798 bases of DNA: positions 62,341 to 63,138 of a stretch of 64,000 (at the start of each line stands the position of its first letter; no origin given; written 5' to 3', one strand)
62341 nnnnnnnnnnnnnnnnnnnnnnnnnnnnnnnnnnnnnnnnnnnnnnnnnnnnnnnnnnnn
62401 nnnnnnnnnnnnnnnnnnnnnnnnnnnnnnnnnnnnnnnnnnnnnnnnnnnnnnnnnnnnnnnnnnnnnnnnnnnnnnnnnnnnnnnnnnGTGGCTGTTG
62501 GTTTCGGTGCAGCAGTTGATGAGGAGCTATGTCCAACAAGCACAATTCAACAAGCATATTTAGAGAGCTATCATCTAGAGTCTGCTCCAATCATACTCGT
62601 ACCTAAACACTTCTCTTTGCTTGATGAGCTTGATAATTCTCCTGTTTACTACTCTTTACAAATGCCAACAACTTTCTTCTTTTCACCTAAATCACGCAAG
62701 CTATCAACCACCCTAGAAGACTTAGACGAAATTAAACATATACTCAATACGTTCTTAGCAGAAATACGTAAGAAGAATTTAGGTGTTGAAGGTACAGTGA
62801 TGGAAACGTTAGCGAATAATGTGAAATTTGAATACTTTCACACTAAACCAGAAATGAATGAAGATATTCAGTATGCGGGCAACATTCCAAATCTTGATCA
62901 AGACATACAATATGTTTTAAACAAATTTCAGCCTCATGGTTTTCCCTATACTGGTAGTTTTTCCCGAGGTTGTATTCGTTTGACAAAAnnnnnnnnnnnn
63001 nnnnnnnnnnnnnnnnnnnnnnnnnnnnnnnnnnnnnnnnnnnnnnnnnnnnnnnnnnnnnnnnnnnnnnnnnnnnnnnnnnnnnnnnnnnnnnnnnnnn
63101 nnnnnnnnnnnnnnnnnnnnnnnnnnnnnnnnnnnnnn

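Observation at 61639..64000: Second copy of the unknown about 450-aa family is translationally coupled to a POT peptide transporter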

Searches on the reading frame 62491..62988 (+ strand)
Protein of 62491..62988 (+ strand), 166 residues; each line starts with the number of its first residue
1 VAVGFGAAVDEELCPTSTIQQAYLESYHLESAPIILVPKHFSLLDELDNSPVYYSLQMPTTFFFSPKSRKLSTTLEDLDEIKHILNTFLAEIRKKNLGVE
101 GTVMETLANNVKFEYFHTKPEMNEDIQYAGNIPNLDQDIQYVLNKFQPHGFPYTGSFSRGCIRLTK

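Call 61: search_solved_structures(query=A2, max_evalue=10)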
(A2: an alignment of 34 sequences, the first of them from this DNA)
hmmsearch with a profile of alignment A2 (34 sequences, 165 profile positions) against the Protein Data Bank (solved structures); distinct sequences matched with E-value up to 10: 8.
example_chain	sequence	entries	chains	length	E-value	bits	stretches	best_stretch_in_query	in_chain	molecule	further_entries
4fva_A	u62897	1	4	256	0.071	16.3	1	9-48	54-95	5'-tyrosyl-DNA phosphodiesterase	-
4f1i_A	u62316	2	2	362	0.085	16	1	9-48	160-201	5'-tyrosyl-DNA phosphodiesterase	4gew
9b0z_B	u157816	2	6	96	0.41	13.8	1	73-130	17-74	Optineurin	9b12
5b83_B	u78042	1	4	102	0.45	13.7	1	73-130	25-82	Optineurin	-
9b0b_A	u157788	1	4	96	1.4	12.1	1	73-130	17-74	Optineurin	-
5wq4_C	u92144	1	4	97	1.4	12.1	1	73-132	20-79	Optineurin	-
8h9e_G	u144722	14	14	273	1.9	11.7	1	41-92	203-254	ATP synthase subunit gamma, mitochondrial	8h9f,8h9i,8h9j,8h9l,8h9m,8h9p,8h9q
1qwj_A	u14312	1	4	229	1.9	11.6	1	75-129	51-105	cytidine monophospho-N-acetylneuraminic acid synthetase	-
